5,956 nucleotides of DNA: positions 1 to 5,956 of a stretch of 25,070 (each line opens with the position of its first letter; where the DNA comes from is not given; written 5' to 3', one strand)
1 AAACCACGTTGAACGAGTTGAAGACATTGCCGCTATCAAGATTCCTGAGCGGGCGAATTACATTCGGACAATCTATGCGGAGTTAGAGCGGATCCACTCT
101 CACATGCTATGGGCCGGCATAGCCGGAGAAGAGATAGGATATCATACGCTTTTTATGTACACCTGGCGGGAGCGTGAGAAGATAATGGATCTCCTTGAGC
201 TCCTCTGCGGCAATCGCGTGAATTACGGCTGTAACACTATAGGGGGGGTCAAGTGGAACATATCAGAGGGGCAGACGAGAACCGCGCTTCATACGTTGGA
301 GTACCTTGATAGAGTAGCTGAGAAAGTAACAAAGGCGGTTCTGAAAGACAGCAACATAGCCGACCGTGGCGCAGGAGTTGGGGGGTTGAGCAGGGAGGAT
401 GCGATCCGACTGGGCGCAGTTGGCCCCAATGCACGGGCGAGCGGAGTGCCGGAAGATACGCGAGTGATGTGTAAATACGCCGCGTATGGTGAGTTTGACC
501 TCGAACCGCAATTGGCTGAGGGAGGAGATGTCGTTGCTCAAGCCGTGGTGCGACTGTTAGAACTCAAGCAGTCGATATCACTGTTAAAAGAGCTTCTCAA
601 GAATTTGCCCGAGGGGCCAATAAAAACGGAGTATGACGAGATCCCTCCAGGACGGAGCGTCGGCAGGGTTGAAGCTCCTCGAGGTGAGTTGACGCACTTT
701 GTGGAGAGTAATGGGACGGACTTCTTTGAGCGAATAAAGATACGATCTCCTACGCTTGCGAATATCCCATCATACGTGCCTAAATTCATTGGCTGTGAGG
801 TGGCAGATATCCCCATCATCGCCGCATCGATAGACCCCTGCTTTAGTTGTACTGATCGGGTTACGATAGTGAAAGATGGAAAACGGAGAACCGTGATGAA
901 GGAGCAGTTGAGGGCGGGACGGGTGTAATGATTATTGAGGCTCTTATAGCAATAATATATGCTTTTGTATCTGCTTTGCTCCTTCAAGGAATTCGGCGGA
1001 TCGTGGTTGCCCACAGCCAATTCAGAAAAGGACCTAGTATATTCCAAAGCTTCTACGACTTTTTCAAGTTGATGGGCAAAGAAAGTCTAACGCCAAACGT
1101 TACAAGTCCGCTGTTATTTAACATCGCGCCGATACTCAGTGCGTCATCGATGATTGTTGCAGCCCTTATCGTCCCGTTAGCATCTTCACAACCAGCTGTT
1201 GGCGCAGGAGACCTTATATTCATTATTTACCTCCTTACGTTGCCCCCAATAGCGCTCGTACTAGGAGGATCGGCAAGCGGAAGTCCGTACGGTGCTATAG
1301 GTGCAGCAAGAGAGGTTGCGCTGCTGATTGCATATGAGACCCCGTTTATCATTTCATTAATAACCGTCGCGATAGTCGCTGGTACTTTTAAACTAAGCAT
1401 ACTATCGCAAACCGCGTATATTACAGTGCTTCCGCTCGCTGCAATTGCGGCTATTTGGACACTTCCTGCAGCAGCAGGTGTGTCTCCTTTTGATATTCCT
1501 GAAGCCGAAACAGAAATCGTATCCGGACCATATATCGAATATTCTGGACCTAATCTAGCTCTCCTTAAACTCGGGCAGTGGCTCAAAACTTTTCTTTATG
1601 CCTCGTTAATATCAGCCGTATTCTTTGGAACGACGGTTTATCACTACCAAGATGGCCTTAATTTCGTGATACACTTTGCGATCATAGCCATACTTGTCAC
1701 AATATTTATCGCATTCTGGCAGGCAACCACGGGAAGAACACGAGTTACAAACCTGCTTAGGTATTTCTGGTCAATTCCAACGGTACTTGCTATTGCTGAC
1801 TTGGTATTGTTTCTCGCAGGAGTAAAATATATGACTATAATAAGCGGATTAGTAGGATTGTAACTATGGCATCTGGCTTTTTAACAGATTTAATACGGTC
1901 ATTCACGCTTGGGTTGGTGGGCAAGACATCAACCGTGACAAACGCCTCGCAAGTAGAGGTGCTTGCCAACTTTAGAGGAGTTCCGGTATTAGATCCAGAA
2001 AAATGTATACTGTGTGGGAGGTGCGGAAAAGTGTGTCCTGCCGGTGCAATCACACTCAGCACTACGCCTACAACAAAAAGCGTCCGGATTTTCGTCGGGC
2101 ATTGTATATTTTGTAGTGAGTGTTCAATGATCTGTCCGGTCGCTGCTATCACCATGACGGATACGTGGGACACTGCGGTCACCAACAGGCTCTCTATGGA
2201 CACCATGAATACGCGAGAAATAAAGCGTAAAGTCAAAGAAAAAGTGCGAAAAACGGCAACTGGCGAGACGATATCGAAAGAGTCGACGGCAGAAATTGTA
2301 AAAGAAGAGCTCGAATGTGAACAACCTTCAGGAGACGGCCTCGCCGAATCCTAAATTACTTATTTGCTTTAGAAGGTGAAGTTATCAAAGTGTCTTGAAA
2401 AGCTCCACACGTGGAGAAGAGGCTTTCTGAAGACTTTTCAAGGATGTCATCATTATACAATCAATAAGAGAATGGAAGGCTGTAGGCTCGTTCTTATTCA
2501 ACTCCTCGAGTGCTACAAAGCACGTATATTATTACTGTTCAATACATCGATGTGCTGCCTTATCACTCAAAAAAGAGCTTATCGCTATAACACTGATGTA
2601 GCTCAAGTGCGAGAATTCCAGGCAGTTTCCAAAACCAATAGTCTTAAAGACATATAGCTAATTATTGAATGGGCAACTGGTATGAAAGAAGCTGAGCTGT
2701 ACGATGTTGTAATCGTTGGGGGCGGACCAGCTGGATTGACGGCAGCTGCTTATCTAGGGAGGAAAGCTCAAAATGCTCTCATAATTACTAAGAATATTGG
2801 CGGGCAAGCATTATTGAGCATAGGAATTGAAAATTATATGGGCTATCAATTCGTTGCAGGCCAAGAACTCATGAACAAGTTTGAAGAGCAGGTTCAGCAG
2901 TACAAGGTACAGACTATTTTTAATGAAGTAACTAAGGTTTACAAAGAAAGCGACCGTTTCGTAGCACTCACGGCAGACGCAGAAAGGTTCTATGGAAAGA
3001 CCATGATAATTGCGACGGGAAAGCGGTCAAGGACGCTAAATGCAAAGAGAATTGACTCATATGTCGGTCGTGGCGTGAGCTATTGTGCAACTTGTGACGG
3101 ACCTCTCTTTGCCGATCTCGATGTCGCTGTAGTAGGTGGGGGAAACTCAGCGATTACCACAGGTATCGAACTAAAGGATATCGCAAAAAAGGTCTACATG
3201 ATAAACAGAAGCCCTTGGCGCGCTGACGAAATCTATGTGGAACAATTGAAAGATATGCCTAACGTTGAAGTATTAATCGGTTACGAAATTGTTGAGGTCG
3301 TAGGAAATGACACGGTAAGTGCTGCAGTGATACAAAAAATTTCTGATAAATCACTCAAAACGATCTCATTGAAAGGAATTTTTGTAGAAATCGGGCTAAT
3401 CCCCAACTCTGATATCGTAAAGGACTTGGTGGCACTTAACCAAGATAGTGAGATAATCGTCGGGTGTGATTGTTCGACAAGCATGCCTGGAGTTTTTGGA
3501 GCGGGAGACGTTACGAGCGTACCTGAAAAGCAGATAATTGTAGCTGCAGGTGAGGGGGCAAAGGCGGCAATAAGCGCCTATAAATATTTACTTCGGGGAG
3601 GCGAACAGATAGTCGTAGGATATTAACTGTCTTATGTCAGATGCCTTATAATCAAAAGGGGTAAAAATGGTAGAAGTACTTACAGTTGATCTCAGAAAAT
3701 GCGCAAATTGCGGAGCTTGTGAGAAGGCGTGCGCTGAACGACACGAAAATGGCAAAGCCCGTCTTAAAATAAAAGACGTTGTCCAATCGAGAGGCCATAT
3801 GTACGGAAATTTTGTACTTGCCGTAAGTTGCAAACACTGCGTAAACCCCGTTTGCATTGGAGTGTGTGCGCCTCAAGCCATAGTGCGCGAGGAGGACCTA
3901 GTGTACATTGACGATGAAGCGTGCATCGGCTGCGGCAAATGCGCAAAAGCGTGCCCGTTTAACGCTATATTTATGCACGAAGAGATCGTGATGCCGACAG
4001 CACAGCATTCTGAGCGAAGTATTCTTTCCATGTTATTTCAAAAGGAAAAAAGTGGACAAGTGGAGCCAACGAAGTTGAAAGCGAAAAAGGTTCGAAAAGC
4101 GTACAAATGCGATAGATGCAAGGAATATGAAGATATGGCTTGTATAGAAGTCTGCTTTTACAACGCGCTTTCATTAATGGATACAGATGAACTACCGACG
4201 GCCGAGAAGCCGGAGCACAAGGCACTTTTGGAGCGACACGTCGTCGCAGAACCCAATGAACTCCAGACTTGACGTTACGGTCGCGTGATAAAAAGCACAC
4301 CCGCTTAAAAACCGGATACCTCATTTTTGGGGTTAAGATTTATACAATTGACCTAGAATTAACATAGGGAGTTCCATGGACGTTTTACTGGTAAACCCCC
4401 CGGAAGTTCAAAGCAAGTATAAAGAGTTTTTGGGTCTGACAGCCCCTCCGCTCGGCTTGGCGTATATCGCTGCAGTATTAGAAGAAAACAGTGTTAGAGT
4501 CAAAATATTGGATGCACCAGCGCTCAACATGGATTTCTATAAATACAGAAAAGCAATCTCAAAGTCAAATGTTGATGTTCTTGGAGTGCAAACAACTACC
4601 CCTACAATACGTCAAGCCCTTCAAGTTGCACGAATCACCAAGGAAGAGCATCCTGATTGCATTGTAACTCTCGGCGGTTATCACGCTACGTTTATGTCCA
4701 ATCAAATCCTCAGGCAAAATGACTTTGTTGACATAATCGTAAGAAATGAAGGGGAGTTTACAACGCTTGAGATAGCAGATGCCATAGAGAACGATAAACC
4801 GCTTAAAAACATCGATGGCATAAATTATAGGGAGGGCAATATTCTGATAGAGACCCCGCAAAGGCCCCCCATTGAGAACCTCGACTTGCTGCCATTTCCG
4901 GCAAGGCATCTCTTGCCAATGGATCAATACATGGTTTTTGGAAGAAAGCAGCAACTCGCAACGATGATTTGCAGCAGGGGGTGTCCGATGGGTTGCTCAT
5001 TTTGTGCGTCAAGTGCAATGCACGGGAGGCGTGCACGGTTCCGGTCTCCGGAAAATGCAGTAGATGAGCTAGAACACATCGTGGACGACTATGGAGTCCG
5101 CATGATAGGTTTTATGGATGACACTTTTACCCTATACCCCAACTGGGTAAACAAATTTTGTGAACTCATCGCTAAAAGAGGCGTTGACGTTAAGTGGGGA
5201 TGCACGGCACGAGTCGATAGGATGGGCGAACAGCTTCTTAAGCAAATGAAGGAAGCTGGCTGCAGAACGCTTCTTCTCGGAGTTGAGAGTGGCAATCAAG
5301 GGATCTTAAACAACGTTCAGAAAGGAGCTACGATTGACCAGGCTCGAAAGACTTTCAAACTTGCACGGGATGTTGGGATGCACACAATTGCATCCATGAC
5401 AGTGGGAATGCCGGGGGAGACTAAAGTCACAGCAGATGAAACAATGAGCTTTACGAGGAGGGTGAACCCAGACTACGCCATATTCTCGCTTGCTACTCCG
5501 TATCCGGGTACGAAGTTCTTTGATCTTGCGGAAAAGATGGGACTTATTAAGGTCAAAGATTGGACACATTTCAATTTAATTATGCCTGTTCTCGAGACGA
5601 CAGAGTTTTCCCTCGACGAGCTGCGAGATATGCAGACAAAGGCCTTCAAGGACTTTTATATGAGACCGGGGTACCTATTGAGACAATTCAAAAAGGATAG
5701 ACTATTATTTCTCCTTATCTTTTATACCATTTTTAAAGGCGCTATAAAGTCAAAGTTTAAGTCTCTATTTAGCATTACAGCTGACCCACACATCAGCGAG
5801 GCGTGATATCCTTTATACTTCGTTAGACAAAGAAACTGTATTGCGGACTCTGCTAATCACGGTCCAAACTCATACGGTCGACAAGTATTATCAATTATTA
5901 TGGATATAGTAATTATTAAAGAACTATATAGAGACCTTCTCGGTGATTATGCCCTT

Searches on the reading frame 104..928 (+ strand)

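Call 8: search_protein_families(library=ncbifam, proteins=[window:104-928:+], max_evalue=0.00001)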
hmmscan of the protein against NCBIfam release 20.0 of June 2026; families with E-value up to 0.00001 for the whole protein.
window:104-928:+ (274 aa): 8 families
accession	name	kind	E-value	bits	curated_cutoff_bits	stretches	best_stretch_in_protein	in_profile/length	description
NF004739.1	PRK06075.1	equivalog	2.3e-49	168.2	360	2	1-178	105-282/384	NADH-quinone oxidoreductase subunit D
NF040602.1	F420_dehyd_FpoD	exception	5.9e-46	157.2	600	1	8-252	119-372/372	F420H2 dehydrogenase subunit FpoD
NF008974.0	PRK12322.1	equivalog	7.4e-42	143.6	522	1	2-247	112-361/366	NADH-quinone oxidoreductase subunit D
TIGR01962.1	NuoD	equivalog_domain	1.6e-41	142.5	459.35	2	2-179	108-285/386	NADH dehydrogenase (quinone) subunit D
NF009808.0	PRK13292.1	equivalog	1.3e-37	129.1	1156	2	2-172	513-683/791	NADH-quinone oxidoreductase subunit B/C/D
NF005649.0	PRK07415.1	equivalog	4.6e-36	124.7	583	2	1-174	115-289/394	NAD(P)H-quinone oxidoreductase subunit H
NF008728.0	PRK11742.1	equivalog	2.8e-34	118.5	840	1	1-177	319-495/598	NADH-quinone oxidoreductase subunit C/D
TIGR03295.1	frhA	equivalog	2.3e-07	30.1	392.5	1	139-268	282-410/412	coenzyme F420 hydrogenase subunit alpha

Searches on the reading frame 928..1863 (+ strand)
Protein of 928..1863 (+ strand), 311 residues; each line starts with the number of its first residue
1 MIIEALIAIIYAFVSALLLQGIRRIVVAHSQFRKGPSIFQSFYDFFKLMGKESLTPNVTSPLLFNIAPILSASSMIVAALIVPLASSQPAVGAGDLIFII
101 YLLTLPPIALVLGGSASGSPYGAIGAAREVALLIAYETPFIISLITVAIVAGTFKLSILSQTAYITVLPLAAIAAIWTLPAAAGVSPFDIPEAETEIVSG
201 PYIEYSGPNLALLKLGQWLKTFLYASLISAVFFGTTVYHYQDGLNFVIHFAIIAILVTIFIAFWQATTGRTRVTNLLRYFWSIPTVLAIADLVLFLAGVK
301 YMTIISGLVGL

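Call 8: search_protein_families(library=ncbifam, proteins=[window:928-1863:+], max_evalue=0.00001)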
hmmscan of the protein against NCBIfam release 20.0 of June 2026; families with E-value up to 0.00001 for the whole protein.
window:928-1863:+ (311 aa): 7 families
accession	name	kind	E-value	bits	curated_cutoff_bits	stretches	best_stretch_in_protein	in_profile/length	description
NF004741.0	PRK06076.1-2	equivalog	3.2e-47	161.4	305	1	5-295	26-329/337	NADH-quinone oxidoreductase subunit NuoH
NF004740.0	PRK06076.1-1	equivalog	4.2e-30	105.4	399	1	3-294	16-315/325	NADH-quinone oxidoreductase subunit NuoH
NF004745.0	PRK06076.1-6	equivalog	1.1e-29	103.8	450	1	2-302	16-336/341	NADH-quinone oxidoreductase subunit NuoH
NF004743.0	PRK06076.1-4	equivalog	4.2e-25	88.5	494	1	2-290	17-333/433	NADH-quinone oxidoreductase subunit NuoH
NF004742.0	PRK06076.1-3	equivalog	2.3e-24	86.3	531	1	17-294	45-343/356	NADH-quinone oxidoreductase subunit NuoH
NF040610.1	F420_dehyd_FpoH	exception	5.7e-22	78.5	475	1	6-284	19-321/339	F420H2 dehydrogenase subunit FpoH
NF004744.0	PRK06076.1-5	equivalog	1.1e-21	77.4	542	1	4-235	33-279/372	NADH-quinone oxidoreductase subunit NuoH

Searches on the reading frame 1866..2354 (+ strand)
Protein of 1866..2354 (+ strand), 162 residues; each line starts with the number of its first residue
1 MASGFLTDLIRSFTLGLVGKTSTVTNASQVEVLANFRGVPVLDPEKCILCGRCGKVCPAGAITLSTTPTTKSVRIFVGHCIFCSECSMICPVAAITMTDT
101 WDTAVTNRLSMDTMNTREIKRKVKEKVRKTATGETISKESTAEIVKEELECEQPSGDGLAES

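Call 8: search_protein_families(library=ncbifam, proteins=[window:1866-2354:+], max_evalue=0.00001)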
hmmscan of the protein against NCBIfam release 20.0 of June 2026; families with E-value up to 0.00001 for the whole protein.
window:1866-2354:+ (162 aa): 48 families (the best 25 are shown)
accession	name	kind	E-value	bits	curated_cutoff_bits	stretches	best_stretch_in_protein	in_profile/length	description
NF006076.0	PRK08222.1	equivalog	5.5e-22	78.4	270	1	21-121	14-116/181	hydrogenase 4 subunit H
NF006221.0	PRK08348.1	subfamily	7.8e-22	77.4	124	1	22-128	21-130/136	NADH-plastoquinone oxidoreductase subunit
NF009053.0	PRK12387.1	subfamily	2.4e-21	76.3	204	1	27-112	20-107/180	formate hydrogenlyase complex iron-sulfur subunit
TIGR01971.1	NuoI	subfamily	9.7e-16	57.5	113.05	1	29-109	22-112/121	NADH-quinone oxidoreductase, chain I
NF004541.0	PRK05888.2-2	equivalog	3.7e-14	52.9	217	1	30-111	46-127/168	NADH-quinone oxidoreductase subunit NuoI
NF004540.0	PRK05888.2-1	equivalog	1.1e-12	47.7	215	1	29-109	28-117/139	NADH-quinone oxidoreductase subunit NuoI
NF040612.1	F420_dehyd_FpoI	exception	1.5e-12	47.5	180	1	28-118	25-122/135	F420H2 dehydrogenase subunit FpoI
NF042909.1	FMH_DH_FwdF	exception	5.2e-11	42.2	375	1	42-98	135-198/336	tungsten-dependent formylmethanofuran dehydrogenase subunit FwdF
NF004538.0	PRK05888.1-4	equivalog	7.4e-11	41.9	135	1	44-126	60-146/162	NADH-quinone oxidoreductase subunit NuoI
NF004543.0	PRK05888.2-5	equivalog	8e-11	41.8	243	1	28-101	42-121/217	NADH-quinone oxidoreductase subunit NuoI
NF004542.0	PRK05888.2-3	equivalog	2.1e-10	40.4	248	1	43-116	81-160/203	NADH-quinone oxidoreductase subunit NuoI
NF004537.0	PRK05888.1-3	equivalog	3.1e-10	39.9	163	1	43-115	61-150/204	NADH-quinone oxidoreductase subunit NuoI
NF010590.0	PRK13984.1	equivalog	1.1e-09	37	946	1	29-104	34-117/611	putative oxidoreductase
NF058577.1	FdxA_fam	equivalog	1.2e-09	38.2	65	0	37-61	28-52/52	4Fe-4S ferredoxin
NF004539.0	PRK05888.1-5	equivalog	1.2e-09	38.1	225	1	44-108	60-130/162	NADH-quinone oxidoreductase subunit NuoI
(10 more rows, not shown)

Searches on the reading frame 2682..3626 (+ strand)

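Call 8: search_protein_families(library=ncbifam, proteins=[window:2682-3626:+], max_evalue=0.00001)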
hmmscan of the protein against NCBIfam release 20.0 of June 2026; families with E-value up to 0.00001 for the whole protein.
window:2682-3626:+ (314 aa): 38 families (the best 25 are shown)
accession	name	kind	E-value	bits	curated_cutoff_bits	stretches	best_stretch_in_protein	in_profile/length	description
TIGR01292.1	TRX_reduct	equivalog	2.2e-87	292.7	343.45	1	7-303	1-300/300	thioredoxin-disulfide reductase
TIGR03140.1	AhpF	equivalog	5.2e-87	292.5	502.9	1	2-305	208-514/515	alkyl hydroperoxide reductase subunit F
TIGR03143.1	AhpF_homolog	hypoth_equivalog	6.2e-60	203.3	687.65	1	5-307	3-312/555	putative alkyl hydroperoxide reductase F subunit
NF007614.0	PRK10262.1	equivalog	1.5e-46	159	644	1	8-303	8-314/321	thioredoxin-disulfide reductase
TIGR04018.1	Bthiol_YpdA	hypoth_equivalog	1.1e-14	54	339.9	1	68-281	77-292/316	YpdA family putative bacillithiol disulfide reductase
TIGR03385.1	CoA_CoA_reduc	equivalog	4.1e-14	52.2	578.8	1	9-281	2-286/439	CoA-disulfide reductase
NF009409.0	PRK12770.1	subfamily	2.5e-13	49.8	343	1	7-305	19-352/360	putative glutamate synthase subunit beta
NF040505.1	ArsO_flavin_mono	equivalog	2.1e-12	47.2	425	1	71-184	84-200/346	ArsO family NAD(P)H-dependent flavin-containing monooxygenase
NF041682.1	ant_diox_AndAa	equivalog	9.8e-12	44.2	650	1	9-279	6-280/406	anthranilate 1,2-dioxygenase system ferredoxin--NAD(+) reductase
NF042949.2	3PPDioc_HcaD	equivalog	1.1e-10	40.8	450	1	9-281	4-279/386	3-phenylpropionate/cinnamic acid dioxygenase ferredoxin--NAD(+) reductase subunit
NF004945.0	PRK06292.2-3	equivalog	1.9e-10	40.3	494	1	62-279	92-306/457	dihydrolipoyl dehydrogenase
NF007123.0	PRK09564.1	equivalog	4.8e-10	38.7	458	1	9-282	3-288/444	CoA-disulfide reductase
TIGR01350.1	lipoamide_DH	equivalog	7.8e-10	38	408.8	0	71-281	99-312/461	dihydrolipoyl dehydrogenase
NF045663.1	diclust_near_Sec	equivalog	1.2e-09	36.9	530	0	147-303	108-254/759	pyridine nucleotide-disulfide oxidoreductase/dicluster-binding protein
TIGR01316.1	gltA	equivalog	2e-09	36.7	471.75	1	8-303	135-449/449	NADPH-dependent glutamate synthase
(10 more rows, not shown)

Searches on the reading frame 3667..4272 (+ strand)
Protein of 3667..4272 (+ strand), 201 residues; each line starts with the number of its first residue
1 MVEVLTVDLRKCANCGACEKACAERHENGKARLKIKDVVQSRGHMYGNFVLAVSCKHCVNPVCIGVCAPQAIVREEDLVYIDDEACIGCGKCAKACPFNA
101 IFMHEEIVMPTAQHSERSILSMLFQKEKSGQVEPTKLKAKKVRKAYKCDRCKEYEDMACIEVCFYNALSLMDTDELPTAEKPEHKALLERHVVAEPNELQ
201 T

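Call 8: search_protein_families(library=ncbifam, proteins=[window:3667-4272:+], max_evalue=0.00001)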
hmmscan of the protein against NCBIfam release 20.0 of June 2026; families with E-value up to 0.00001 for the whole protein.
window:3667-4272:+ (201 aa): 39 families (the best 25 are shown)
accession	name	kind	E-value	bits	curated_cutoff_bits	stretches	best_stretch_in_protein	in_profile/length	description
NF009451.0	PRK12809.1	equivalog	1.6e-18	66.4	1154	1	4-108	4-109/639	formate-dependent uric acid utilization protein YgfT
NF009408.0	PRK12769.1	equivalog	2.8e-18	65.4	1003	1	3-185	3-159/659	formate-dependent uric acid utilization protein AegA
NF011569.0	PRK14993.1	equivalog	7.1e-18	64.9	416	1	5-107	46-153/244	tetrathionate reductase subunit TtrB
NF007658.0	PRK10330.1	equivalog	3.4e-17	62.5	260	1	4-178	4-162/181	electron transport protein HydN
NF038355.1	FDH3_beta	equivalog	1.3e-16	61.1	240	1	6-176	6-167/180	formate dehydrogenase FDH3 subunit beta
NF041715.1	arsenate_red_ArrB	equivalog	1.3e-16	60.8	450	1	5-106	5-109/233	arsenate respiratory reductase iron-sulfur subunit ArrB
TIGR02951.1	DMSO_dmsB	equivalog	3e-16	59.8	214.1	1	7-106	6-117/161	DMSO/selenate family reductase complex B subunit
NF045797.1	DsrO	equivalog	6.7e-16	58.4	200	1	5-117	46-166/235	sulfate reduction electron transfer complex DsrMKJOP subunit DsrO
TIGR04105.1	FeFe_hydrog_B1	subfamily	7.3e-13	48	450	1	48-104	106-162/462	monomeric [FeFe] hydrogenase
NF007382.0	PRK09898.1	equivalog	7.9e-13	48.4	213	1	37-101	104-171/208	ferredoxin-like protein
NF045766.1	PhenlGlyoxDHPadI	equivalog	1.8e-11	43.5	700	1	4-105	6-107/443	NADH-dependent phenylglyoxylate dehydrogenase subunit beta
TIGR02700.1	flavo_MJ0208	hypoth_equivalog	2.8e-11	43.1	251.35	1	52-109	147-202/234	dihydromethanopterin reductase (acceptor)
TIGR03149.1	cyt_nit_nrfC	equivalog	4.4e-11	42.5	377.6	1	8-105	44-146/225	cytochrome c nitrite reductase Fe-S protein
NF042979.1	EthbenzDh_ebdB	equivalog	4.6e-11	42.2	740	1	49-121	147-216/354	ethylbenzene dehydrogenase subunit beta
TIGR03478.1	DMSO_red_II_bet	subfamily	2.1e-10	40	480.7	1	49-106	125-184/321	DMSO reductase family type II enzyme, iron-sulfur subunit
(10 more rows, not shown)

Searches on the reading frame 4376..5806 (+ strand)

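Call 8: search_protein_families(library=ncbifam, proteins=[window:4376-5806:+], max_evalue=0.00001)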
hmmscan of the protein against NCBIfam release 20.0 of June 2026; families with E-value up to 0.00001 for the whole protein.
window:4376-5806:+ (476 aa): 28 families (the best 25 are shown)
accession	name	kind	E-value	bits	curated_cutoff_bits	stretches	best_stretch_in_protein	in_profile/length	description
TIGR03471.1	HpnJ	equivalog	1e-76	258.7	577.6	1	25-438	34-443/472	hopanoid biosynthesis associated radical SAM protein HpnJ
TIGR02026.1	BchE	equivalog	3e-76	257.2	481.35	1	4-444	3-444/497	magnesium-protoporphyrin IX monomethyl ester anaerobic oxidative cyclase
NF050148.1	rSAM_ApyD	equivalog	2.5e-58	198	750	1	23-385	23-393/645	RiPP biosynthesis radical SAM protein ApyD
NF038361.1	rSAM_Sden_1168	equivalog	4.4e-47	160.9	575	1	3-420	65-508/560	Sden_1168 family B12-binding radical SAM P-methyltransferase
TIGR04479.1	bcpD_PhpK_rSAM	subfamily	6.9e-46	156.7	600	1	14-367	61-413/504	PhpK family radical SAM P-methyltransferase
TIGR04367.1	HpnR_B12_rSAM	equivalog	4.7e-41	140.9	650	1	1-415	1-400/490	hopanoid C-3 methylase HpnR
NF033070.1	rSAM_AprD4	equivalog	2.6e-35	122.2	500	1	168-418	169-422/456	AprD4 family radical SAM diol-dehydratase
TIGR04385.1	B12_rSAM_cofa1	equivalog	2.3e-34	119.4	450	1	60-363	66-364/438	B12 lower ligand biosynthesis radical SAM protein BzaD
TIGR04014.1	B12_SAM_MJ_0865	equivalog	1.9e-32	112.6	360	1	62-387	37-360/434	methyl-coenzyme M reductase glutamine C-methyltransferase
TIGR04072.2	rSAM_ladder_B12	equivalog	8.3e-32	110.4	360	1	25-424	18-408/443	lipid biosynthesis B12-binding/radical SAM protein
TIGR03975.1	rSAM_ocin_1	subfamily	1.1e-30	106.8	281.85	1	59-405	122-474/606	RiPP maturation radical SAM C-methyltransferase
NF033712.0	B12_rSAM_KedN5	subfamily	2.8e-29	101.8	700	1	25-421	17-425/624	KedN5 family methylcobalamin-dependent radical SAM C-methyltransferase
TIGR04013.1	B12_SAM_MJ_1487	hypoth_equivalog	2.9e-28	98.8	251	2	52-245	29-201/382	TIGR04013 family B12-binding domain/radical SAM domain-containing protein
TIGR04190.1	B12_SAM_Ta0216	equivalog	3.3e-27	95.3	500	1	25-365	37-396/554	TIGR04190 family B12-binding domain/radical SAM domain protein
NF040546.1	rSAM_CUAEP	equivalog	1.4e-21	76.7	500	1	22-349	10-327/468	CUAEP/CCAEP-tail radical SAM (seleno)protein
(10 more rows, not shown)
